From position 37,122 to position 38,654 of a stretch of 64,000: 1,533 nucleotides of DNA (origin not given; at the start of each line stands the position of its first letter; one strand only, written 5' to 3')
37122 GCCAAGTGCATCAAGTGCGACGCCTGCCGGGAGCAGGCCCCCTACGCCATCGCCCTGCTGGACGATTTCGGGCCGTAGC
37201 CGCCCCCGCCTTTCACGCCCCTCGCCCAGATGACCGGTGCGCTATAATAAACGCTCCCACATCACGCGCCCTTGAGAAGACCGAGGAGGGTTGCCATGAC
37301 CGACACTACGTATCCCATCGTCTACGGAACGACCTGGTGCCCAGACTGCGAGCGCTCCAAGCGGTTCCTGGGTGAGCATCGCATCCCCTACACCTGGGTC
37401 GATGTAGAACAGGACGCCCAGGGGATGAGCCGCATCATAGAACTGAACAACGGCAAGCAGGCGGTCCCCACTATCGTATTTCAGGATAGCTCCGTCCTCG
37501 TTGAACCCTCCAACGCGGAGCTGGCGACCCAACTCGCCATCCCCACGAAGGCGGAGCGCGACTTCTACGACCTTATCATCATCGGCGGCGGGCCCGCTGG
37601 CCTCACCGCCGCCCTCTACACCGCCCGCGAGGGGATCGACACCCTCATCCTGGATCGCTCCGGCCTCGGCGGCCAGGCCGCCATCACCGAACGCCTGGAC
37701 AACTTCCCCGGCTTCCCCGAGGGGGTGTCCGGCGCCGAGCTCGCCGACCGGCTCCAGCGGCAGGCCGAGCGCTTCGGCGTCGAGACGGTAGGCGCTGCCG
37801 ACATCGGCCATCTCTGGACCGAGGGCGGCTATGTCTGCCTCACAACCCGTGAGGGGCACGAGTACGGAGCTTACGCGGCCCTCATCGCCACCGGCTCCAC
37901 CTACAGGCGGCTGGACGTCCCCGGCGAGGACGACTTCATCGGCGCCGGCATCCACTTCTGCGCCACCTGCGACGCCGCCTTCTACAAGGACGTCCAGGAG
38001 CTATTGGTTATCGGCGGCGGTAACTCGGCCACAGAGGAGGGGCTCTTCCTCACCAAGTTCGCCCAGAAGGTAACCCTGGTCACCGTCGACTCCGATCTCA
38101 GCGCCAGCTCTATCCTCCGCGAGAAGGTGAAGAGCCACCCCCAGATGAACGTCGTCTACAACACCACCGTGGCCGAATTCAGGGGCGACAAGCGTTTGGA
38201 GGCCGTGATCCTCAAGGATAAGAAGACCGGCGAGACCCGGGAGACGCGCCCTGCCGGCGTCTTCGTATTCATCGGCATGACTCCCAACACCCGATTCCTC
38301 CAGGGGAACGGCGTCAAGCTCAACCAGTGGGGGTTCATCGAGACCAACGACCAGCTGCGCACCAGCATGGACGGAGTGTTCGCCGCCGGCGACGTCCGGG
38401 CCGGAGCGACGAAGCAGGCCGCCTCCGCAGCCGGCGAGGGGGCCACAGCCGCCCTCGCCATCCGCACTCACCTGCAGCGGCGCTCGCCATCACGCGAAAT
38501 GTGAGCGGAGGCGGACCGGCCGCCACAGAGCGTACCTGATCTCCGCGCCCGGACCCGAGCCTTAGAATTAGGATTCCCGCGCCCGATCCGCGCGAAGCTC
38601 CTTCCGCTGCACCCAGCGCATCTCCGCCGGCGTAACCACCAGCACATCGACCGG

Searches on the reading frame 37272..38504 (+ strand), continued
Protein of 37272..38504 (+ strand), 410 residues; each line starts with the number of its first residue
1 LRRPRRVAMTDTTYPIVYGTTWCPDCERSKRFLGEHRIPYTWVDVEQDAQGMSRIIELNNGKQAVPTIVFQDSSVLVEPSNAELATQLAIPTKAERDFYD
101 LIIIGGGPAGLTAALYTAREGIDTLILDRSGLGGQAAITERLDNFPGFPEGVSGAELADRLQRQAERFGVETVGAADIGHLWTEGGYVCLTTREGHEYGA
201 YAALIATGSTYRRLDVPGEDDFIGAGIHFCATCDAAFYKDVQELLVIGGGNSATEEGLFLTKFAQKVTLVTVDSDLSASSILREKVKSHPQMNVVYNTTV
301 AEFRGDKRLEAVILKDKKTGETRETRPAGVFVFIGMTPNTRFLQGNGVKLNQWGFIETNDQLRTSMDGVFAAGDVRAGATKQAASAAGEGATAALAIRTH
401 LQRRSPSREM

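Call 53: find_encoding_contigs(protein=P0030, flank=8000, max_places=2)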
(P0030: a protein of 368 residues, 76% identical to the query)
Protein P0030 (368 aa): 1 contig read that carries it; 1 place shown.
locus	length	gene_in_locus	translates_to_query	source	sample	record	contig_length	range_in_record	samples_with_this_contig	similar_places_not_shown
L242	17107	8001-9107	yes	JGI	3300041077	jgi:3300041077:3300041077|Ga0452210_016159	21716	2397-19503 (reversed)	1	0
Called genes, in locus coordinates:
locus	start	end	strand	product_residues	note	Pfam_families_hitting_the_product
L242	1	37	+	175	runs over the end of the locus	-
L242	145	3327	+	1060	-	PF02366:PMT, PF13231:PMT_2, PF13449:Phytase-like (faint), PF06739:SBBP (faint), PF17170:DUF5128 (faint), PF01436:NHL, PF08450:SGL (weak), PF01436:NHL (weak), +2 more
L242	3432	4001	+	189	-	PF01257:2Fe-2S_thioredx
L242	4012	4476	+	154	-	-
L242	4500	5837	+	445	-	PF01512:Complex1_51K, PF10589:NADH_4Fe-4S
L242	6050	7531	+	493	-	PF08448:PAS_4, PF00989:PAS (weak), PF13426:PAS_9, PF08447:PAS_3, PF00989:PAS, PF13188:PAS_8, PF13426:PAS_9, PF00196:GerE, +2 more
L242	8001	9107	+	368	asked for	PF00890:FAD_binding_2 (faint), PF01134:GIDA (faint), PF01266:DAO (faint), PF07992:Pyr_redox_2, PF12831:FAD_oxidored (weak), PF13450:NAD_binding_8 (weak), PF13738:Pyr_redox_3, PF00070:Pyr_redox, +2 more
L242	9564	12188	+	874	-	PF01624:MutS_I, PF05188:MutS_II, PF05192:MutS_III, PF05190:MutS_IV, PF00488:MutS_V, PF27441:MutS_C (weak)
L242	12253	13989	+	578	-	PF02518:HATPase_c, PF13589:HATPase_c_3, PF01119:DNA_mis_repair, PF08676:MutL_C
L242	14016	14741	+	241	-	PF00702:Hydrolase, PF12710:HAD (weak), PF13344:Hydrolase_6 (faint), PF13419:HAD_2, PF13242:Hydrolase_like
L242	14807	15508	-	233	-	PF02463:SMC_N, PF13191:AAA_16 (faint), PF13604:AAA_30 (faint), PF00005:ABC_tran, PF13304:AAA_21 (faint)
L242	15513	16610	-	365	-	PF02687:FtsX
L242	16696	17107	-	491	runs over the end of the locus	PF02629:CoA_binding, PF13380:CoA_binding_2, PF13607:Succ_CoA_lig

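Call 54: find_encoding_contigs(protein=P0019, flank=8000, max_places=2)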
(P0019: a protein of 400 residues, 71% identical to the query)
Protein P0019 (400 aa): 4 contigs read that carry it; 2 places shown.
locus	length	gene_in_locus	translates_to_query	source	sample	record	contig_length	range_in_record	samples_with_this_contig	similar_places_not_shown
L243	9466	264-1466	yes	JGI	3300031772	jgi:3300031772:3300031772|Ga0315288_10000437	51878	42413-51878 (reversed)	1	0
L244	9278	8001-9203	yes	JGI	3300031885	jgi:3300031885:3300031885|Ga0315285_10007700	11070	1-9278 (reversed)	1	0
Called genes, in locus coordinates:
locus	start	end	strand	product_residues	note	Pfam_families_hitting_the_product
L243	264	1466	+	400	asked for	PF00462:Glutaredoxin, PF00890:FAD_binding_2 (weak), PF01266:DAO (weak), PF07992:Pyr_redox_2, PF12831:FAD_oxidored (weak), PF13450:NAD_binding_8 (weak), PF13738:Pyr_redox_3, PF00070:Pyr_redox, +2 more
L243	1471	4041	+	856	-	PF01624:MutS_I, PF05188:MutS_II, PF05192:MutS_III, PF05190:MutS_IV, PF00488:MutS_V, PF27441:MutS_C (weak)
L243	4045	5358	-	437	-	PF22148:Fervidolysin_NPro-like, PF00082:Peptidase_S8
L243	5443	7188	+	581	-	PF02518:HATPase_c, PF13589:HATPase_c_3, PF01119:DNA_mis_repair, PF08676:MutL_C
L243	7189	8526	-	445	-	PF00561:Abhydrolase_1, PF12697:Abhydrolase_6 (faint), PF12146:Hydrolase_4, PF00211:Guanylate_cyc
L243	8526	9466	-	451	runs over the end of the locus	PF00561:Abhydrolase_1, PF12146:Hydrolase_4 (weak), PF00211:Guanylate_cyc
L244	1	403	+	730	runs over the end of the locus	?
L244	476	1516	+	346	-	PF03706:LPG_synthase_TM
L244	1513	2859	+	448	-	PF00890:FAD_binding_2 (faint), PF01266:DAO, PF01593:Amino_oxidase, PF03486:HI0933_like (faint), PF13450:NAD_binding_8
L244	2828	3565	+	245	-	PF02834:LigT_PEase (faint), PF13563:2_5_RNA_ligase2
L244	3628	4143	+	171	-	PF01257:2Fe-2S_thioredx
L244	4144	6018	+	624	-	PF01512:Complex1_51K, PF10531:SLBB (weak), PF10589:NADH_4Fe-4S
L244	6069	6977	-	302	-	-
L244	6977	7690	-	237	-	-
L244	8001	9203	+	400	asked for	PF00462:Glutaredoxin, PF00890:FAD_binding_2 (weak), PF01266:DAO (weak), PF07992:Pyr_redox_2, PF12831:FAD_oxidored (weak), PF13450:NAD_binding_8 (weak), PF13738:Pyr_redox_3, PF00070:Pyr_redox, +2 more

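Call 55: find_encoding_contigs(protein=P0003, flank=8000, max_places=2)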
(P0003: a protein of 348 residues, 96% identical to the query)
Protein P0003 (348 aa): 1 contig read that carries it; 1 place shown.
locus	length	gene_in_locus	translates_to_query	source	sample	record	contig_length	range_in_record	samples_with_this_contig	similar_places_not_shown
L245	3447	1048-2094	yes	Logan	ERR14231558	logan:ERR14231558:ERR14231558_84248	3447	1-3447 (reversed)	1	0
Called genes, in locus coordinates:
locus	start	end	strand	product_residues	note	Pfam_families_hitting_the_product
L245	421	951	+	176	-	PF10589:NADH_4Fe-4S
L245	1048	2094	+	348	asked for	PF00462:Glutaredoxin, PF00890:FAD_binding_2 (weak), PF01134:GIDA (faint), PF01266:DAO (faint), PF07992:Pyr_redox_2, PF12831:FAD_oxidored, PF13450:NAD_binding_8 (weak), PF07992:Pyr_redox_2, +3 more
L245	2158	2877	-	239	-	-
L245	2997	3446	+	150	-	?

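Call 56: find_encoding_contigs(protein=P0014, flank=8000, max_places=1)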
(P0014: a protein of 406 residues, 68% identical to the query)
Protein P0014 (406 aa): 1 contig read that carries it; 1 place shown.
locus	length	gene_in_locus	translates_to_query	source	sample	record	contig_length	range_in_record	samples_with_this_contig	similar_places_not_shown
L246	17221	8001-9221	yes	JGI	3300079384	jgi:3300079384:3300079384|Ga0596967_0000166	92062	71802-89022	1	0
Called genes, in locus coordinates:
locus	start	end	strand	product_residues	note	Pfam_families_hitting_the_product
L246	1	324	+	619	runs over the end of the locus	PF01512:Complex1_51K, PF10589:NADH_4Fe-4S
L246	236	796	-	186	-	-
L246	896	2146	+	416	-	-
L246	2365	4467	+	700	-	-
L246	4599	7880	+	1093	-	PF05048:NosD (weak), PF13229:Beta_helix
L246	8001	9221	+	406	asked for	PF00462:Glutaredoxin, PF01134:GIDA (faint), PF01266:DAO (faint), PF07992:Pyr_redox_2, PF12831:FAD_oxidored (weak), PF13450:NAD_binding_8 (weak), PF13738:Pyr_redox_3, PF00070:Pyr_redox, +1 more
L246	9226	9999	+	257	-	-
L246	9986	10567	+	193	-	-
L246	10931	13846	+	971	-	PF01624:MutS_I, PF05188:MutS_II, PF05192:MutS_III, PF05190:MutS_IV, PF00488:MutS_V, PF27441:MutS_C (weak)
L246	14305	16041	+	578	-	PF02518:HATPase_c (weak), PF13589:HATPase_c_3, PF01119:DNA_mis_repair, PF08676:MutL_C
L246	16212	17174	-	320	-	PF00348:polyprenyl_synt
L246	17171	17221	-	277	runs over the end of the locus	PF01026:TatD_DNase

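Call 57: find_encoding_contigs(protein=P0025, flank=8000, max_places=1)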
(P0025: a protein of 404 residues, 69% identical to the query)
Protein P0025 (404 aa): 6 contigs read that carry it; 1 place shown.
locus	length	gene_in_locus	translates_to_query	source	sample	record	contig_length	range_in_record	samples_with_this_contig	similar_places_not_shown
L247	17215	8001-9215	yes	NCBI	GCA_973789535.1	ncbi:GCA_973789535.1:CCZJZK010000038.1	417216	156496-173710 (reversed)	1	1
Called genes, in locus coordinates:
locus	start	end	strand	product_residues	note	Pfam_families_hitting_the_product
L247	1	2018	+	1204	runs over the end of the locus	PF02463:SMC_N, PF13175:AAA_15, PF13304:AAA_21 (weak), PF13476:AAA_23, PF13555:AAA_29 (weak), PF06470:SMC_hinge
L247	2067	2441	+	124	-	-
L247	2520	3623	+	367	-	PF02881:SRP54_N, PF13604:AAA_30 (weak), PF00448:SRP54, PF13401:AAA_22 (weak)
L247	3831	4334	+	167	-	PF01257:2Fe-2S_thioredx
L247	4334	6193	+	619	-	PF01512:Complex1_51K, PF10589:NADH_4Fe-4S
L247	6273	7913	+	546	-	-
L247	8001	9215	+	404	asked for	PF00462:Glutaredoxin, PF01266:DAO (weak), PF01494:FAD_binding_3 (weak), PF07992:Pyr_redox_2, PF12831:FAD_oxidored (weak), PF13450:NAD_binding_8 (weak), PF13738:Pyr_redox_3, PF00070:Pyr_redox, +1 more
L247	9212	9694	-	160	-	PF12867:DinB_2 (faint)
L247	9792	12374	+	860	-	PF01624:MutS_I, PF05188:MutS_II, PF05192:MutS_III, PF05190:MutS_IV, PF00488:MutS_V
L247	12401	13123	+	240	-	-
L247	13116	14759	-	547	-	PF00989:PAS (weak), PF08448:PAS_4 (weak), PF00989:PAS (weak), PF08448:PAS_4, PF13188:PAS_8 (weak), PF13426:PAS_9, PF08447:PAS_3, PF00990:GGDEF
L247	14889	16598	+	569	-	PF02518:HATPase_c, PF13589:HATPase_c_3, PF01119:DNA_mis_repair, PF08676:MutL_C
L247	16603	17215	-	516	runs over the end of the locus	PF07994:NAD_binding_5, PF01658:Inos-1-P_synth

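Call 58: find_encoding_contigs(protein=P0010, flank=8000, max_places=1)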
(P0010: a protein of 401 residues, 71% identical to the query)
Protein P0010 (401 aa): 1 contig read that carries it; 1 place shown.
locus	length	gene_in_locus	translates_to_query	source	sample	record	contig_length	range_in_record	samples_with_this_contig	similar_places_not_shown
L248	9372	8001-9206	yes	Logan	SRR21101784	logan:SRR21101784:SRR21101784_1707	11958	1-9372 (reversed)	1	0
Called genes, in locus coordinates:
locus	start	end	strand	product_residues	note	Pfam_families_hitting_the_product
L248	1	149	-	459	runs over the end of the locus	-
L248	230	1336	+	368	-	PF02881:SRP54_N, PF13604:AAA_30 (weak), PF00448:SRP54, PF13401:AAA_22 (weak)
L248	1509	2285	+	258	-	-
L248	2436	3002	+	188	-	PF01257:2Fe-2S_thioredx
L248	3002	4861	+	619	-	PF01512:Complex1_51K, PF10589:NADH_4Fe-4S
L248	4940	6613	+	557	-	-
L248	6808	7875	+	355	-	-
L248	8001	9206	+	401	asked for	PF00462:Glutaredoxin, PF01946:Thi4 (weak), PF01266:DAO (weak), PF01494:FAD_binding_3 (weak), PF07992:Pyr_redox_2, PF12831:FAD_oxidored (weak), PF13738:Pyr_redox_3, PF00070:Pyr_redox, +4 more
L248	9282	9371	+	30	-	?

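Call 59: find_encoding_contigs(protein=P0032, flank=8000, max_places=1)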
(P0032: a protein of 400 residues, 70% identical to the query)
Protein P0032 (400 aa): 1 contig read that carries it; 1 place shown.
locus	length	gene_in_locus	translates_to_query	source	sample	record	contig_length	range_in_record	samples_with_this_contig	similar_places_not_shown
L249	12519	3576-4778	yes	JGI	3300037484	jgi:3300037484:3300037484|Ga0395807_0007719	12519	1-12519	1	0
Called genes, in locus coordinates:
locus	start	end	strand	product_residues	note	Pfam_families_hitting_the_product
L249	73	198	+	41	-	-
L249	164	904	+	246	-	PF13563:2_5_RNA_ligase2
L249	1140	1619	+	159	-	PF01257:2Fe-2S_thioredx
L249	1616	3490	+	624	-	PF01512:Complex1_51K, PF10589:NADH_4Fe-4S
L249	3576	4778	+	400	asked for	PF00462:Glutaredoxin, PF00890:FAD_binding_2 (weak), PF01266:DAO (weak), PF07992:Pyr_redox_2, PF12831:FAD_oxidored, PF13450:NAD_binding_8 (weak), PF13738:Pyr_redox_3, PF00070:Pyr_redox, +2 more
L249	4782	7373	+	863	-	PF01624:MutS_I, PF05188:MutS_II, PF05192:MutS_III, PF05190:MutS_IV, PF00488:MutS_V, PF27441:MutS_C (weak)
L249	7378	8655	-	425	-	PF22148:Fervidolysin_NPro-like, PF00082:Peptidase_S8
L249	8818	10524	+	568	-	PF02518:HATPase_c, PF13589:HATPase_c_3, PF01119:DNA_mis_repair, PF08676:MutL_C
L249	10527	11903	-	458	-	PF00561:Abhydrolase_1, PF12697:Abhydrolase_6 (weak), PF12146:Hydrolase_4, PF00211:Guanylate_cyc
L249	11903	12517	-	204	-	?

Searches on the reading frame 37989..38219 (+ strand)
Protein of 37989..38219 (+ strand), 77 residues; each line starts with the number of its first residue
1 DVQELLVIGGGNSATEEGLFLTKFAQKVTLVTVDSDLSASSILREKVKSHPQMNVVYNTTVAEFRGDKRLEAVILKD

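Call 51: search_solved_structures(query=window:37989-38219:+, max_evalue=0.001, show_alignments=5)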
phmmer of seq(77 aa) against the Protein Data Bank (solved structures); distinct sequences matched with E-value up to 0.001: 41.
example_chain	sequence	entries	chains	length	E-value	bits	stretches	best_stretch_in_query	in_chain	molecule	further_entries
4zn0_A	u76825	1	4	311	5.3e-13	51.7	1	6-77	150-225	Thioredoxin reductase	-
2q7v_A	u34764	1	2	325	6.8e-13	51.4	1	4-75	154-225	Thioredoxin reductase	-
5uth_A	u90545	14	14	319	3.8e-12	49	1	3-77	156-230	Thioredoxin reductase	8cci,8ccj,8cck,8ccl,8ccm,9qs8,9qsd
5mh4_A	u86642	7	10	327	6.2e-12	48.4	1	3-76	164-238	Thioredoxin reductase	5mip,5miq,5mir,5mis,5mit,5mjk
7aaw_A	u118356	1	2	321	1.1e-11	47.6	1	3-65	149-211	Thioredoxin reductase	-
5w4c_A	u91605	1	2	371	1.6e-11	47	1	4-69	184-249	Thioredoxin reductase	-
3d8x_A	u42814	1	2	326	1.7e-11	47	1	5-70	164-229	Thioredoxin reductase 1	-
3itj_A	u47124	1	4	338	1.9e-11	46.8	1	5-70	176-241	Thioredoxin reductase 1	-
5uwy_A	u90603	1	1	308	4.2e-11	45.7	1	3-68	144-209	Thioredoxin reductase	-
4up3_A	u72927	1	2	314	4.4e-11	45.7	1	5-69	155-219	THIOREDOXIN REDUCTASE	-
4a5l_A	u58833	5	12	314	4.5e-11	45.6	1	5-69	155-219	THIOREDOXIN REDUCTASE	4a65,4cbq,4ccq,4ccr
7ytv_A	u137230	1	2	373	8.3e-11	44.8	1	5-71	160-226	Thioredoxin reductase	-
6bpy_A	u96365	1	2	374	8.3e-11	44.8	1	5-71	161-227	Thioredoxin reductase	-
1vdc_A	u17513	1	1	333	1.8e-10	43.7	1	5-69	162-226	NADPH DEPENDENT THIOREDOXIN REDUCTASE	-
9xub_A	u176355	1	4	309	2.2e-10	43.5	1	3-73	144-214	Thioredoxin reductase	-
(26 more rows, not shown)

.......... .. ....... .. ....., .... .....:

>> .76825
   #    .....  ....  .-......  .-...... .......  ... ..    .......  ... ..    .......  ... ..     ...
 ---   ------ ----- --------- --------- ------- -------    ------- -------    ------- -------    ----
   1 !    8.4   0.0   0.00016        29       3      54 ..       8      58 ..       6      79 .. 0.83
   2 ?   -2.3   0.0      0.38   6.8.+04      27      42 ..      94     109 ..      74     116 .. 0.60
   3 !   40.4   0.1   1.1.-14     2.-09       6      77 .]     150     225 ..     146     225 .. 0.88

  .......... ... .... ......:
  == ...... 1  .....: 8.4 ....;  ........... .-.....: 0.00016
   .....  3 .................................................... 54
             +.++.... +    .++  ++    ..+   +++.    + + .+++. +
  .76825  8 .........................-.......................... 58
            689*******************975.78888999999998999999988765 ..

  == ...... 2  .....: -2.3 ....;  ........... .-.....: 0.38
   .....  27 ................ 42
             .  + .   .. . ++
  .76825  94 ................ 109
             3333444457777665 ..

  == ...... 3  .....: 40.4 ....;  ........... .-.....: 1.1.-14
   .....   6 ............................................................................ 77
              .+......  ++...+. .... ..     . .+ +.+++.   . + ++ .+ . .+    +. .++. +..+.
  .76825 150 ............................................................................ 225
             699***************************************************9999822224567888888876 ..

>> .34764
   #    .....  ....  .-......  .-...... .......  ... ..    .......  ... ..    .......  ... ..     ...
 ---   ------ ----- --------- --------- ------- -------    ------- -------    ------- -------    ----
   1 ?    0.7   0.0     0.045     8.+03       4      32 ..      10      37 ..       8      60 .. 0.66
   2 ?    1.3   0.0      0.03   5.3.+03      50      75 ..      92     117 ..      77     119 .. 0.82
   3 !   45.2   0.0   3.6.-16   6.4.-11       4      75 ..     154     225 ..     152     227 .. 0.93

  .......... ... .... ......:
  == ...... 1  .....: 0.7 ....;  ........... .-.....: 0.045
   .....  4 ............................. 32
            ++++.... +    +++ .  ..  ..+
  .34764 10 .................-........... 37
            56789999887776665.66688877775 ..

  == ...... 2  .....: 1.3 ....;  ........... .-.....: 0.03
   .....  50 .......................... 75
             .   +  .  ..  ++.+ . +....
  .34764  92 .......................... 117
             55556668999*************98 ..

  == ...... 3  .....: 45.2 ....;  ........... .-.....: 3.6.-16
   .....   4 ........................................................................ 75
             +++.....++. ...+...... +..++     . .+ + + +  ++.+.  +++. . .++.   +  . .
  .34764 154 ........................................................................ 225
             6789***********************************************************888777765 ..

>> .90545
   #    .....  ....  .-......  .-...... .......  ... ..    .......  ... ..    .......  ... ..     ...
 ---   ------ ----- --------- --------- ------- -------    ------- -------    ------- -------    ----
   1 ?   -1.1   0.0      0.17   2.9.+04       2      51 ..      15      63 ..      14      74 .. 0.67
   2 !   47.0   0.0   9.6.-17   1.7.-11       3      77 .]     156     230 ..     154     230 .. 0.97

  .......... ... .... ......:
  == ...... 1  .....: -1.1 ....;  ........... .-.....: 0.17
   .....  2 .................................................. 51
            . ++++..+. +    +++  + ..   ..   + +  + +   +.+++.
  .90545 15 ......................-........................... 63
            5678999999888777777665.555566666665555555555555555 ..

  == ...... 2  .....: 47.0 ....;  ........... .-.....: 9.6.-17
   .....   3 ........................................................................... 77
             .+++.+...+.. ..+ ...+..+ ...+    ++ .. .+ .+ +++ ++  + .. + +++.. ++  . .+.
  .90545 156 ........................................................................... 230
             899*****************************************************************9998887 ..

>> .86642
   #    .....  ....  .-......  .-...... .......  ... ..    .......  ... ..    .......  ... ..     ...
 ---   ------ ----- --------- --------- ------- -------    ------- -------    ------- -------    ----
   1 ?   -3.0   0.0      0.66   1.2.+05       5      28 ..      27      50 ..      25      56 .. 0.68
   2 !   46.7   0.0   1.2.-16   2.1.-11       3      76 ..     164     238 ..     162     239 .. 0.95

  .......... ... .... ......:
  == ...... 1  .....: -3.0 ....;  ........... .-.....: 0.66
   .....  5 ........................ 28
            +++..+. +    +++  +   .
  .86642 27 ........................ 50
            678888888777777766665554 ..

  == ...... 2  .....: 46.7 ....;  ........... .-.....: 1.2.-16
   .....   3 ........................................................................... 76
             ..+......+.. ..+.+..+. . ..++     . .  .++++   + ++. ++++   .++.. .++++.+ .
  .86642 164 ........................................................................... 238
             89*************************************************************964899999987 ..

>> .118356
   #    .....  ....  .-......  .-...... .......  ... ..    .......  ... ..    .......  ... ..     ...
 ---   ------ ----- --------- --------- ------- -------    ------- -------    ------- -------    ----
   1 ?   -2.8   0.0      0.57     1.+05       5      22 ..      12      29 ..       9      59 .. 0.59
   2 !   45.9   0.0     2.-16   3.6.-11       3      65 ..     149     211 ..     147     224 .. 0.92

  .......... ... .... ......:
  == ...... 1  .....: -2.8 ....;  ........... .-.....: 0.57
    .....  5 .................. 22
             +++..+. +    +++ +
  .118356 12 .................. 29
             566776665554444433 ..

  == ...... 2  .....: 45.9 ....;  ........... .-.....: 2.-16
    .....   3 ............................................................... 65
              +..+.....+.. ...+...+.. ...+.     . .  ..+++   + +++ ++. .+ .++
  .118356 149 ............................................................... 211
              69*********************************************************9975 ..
